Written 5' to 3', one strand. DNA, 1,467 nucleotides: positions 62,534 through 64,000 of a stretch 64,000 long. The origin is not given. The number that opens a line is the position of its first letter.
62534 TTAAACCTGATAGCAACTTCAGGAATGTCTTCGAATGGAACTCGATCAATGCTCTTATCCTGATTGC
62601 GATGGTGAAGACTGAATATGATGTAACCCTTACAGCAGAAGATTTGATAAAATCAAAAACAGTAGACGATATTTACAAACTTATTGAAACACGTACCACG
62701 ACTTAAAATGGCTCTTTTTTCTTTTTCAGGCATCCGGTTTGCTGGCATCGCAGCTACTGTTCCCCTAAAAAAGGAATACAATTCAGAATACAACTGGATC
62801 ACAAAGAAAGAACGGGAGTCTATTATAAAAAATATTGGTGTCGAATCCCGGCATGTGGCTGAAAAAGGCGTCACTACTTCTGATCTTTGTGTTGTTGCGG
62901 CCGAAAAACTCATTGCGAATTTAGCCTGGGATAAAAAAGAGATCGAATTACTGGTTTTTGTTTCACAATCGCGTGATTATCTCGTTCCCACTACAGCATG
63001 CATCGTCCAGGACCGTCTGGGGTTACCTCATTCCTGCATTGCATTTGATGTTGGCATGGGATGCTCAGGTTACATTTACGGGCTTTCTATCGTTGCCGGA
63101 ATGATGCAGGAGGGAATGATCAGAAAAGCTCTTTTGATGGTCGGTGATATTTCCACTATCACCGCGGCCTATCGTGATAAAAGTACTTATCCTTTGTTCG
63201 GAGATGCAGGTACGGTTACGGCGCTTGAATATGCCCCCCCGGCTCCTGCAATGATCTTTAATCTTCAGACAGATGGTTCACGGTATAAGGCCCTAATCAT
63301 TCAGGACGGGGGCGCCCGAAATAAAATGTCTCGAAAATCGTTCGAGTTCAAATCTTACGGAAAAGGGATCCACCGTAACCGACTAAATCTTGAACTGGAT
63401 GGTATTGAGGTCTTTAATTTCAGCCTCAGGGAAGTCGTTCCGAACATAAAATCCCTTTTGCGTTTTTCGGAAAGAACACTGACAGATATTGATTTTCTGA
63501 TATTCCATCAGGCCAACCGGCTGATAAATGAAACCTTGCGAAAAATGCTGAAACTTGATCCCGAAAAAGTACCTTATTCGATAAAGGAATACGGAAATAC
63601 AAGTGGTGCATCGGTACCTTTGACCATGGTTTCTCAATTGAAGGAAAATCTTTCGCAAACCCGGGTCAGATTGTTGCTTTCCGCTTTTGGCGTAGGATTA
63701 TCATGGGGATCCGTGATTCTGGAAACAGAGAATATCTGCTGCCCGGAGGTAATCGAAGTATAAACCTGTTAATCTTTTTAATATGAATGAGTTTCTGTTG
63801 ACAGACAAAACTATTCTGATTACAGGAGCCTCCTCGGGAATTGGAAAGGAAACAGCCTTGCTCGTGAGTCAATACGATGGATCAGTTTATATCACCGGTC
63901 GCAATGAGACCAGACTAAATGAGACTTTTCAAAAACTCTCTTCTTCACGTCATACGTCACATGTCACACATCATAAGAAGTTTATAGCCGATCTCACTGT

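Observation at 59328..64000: Partial lipid/polyketide-like cassette: FAAL, divergent B12-radical SAM, ACP, KAS III, SDR (continues beyond the window)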

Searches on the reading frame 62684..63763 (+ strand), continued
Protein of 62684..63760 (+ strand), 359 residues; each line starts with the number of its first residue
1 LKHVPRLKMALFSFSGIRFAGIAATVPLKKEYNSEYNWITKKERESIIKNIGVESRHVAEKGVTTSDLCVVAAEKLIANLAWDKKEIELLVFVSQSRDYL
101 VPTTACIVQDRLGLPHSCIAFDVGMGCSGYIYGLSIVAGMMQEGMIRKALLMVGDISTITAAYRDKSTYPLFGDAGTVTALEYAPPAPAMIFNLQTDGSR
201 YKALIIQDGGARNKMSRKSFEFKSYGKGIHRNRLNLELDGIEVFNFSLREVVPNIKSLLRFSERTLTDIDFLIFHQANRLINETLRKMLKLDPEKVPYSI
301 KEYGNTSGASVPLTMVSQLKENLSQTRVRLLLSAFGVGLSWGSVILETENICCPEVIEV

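Call 76: search_solved_structures(query=A5, max_evalue=0.01)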
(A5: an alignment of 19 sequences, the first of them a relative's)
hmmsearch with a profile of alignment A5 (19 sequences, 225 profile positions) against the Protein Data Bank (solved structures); distinct sequences matched with E-value up to 0.01: 21.
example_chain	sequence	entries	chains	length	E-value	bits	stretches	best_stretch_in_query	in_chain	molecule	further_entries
5kta_A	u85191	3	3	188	1.7e-10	44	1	9-178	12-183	FdhC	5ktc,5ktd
4xpk_A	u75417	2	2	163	8.2e-10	41.7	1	10-147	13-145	N-Acetyltransferase, PseH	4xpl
5wif_A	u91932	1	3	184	3.2e-09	39.8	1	7-146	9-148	Spermidine N1-acetyltransferase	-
6d72_A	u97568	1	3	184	3.2e-09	39.8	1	7-146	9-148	Spermidine N1-acetyltransferase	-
3eo4_A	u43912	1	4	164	1.2e-08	37.9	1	7-150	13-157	Uncharacterized protein MJ1062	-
6cy6_A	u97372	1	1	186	9.6e-08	35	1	7-144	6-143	Spermidine N(1)-acetyltransferase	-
3wr7_A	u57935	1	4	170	1.1e-07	34.8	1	8-144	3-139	Spermidine N1-acetyltransferase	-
4r9m_A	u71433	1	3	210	1.3e-07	34.6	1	7-144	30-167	Spermidine N(1)-acetyltransferase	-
6vfm_A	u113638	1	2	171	3.4e-07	33.2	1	7-143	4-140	Spermidine N1-acetyltransferase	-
6vfn_A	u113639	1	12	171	6.5e-07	32.3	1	7-143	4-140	Spermidine N1-acetyltransferase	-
6dau_A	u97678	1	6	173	1e-05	28.4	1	7-143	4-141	Spermidine N1-acetyltransferase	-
7kwq_A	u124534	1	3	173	1.8e-05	27.5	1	7-143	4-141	Spermidine N(1)-acetyltransferase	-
7kx2_A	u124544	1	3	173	1.9e-05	27.5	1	7-159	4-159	Spermidine N(1)-acetyltransferase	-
7kx3_A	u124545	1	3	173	1.9e-05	27.4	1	7-143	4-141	Spermidine N(1)-acetyltransferase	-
7kwx_A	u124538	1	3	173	2.2e-05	27.2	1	7-142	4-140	Spermidine N(1)-acetyltransferase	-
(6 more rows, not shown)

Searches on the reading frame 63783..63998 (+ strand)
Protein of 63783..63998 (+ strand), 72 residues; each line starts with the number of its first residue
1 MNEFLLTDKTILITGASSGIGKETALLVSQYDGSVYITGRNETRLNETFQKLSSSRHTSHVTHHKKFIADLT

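Call 10: search_protein_families(library=ncbifam, proteins=[window:63783-63998:+], max_evalue=0.001)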
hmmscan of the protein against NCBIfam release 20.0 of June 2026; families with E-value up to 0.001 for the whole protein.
window:63783-63998:+ (72 aa): 99 families (the best 25 are shown)
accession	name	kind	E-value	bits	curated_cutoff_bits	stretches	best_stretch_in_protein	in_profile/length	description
NF005539.0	PRK07201.1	equivalog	1.9e-10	40.2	549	1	6-61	368-423/657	SDR family oxidoreductase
NF004825.0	PRK06181.1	equivalog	4.5e-10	39.2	215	1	6-61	4-59/268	SDR family oxidoreductase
NF005881.0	PRK07832.1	equivalog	4.7e-10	39.1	296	1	6-65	7-64/287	SDR family oxidoreductase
NF006509.0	PRK08945.1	equivalog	5.6e-10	38.8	269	1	5-58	10-63/248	YciK family oxidoreductase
NF005681.0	PRK07478.1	subfamily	3.6e-09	36.4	267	1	5-56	3-54/254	SDR family oxidoreductase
NF004528.0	PRK05875.1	equivalog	4.5e-09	36.1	334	1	6-66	8-68/280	SDR family oxidoreductase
NF005468.0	PRK07062.1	equivalog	5.8e-09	35.9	266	1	2-61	2-61/265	SDR family oxidoreductase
NF005495.0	PRK07109.1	subfamily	1.3e-08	34.5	264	1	6-57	6-57/334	SDR family oxidoreductase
NF005559.1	PRK07231.1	subfamily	2.1e-08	34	215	1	6-62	2-58/249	glucose 1-dehydrogenase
NF005449.0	PRK07041.1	equivalog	2.6e-08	34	257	1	6-60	5-59/240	SDR family oxidoreductase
NF005672.0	PRK07454.1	equivalog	3.8e-08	32.8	234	1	7-59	5-57/241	SDR family oxidoreductase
NF004826.0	PRK06182.1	subfamily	7e-08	32.1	305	1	7-48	3-44/274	oxidoreductase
NF005075.0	PRK06500.1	equivalog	7.9e-08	32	336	1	6-55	4-53/249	SDR family oxidoreductase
NF004779.0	PRK06125.1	subfamily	8.3e-08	32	261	1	5-63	4-62/259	short-chain dehydrogenase/reductase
NF005811.0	PRK07677.1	equivalog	9.2e-08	32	318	1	7-56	2-51/254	2,4-dienoyl-CoA reductase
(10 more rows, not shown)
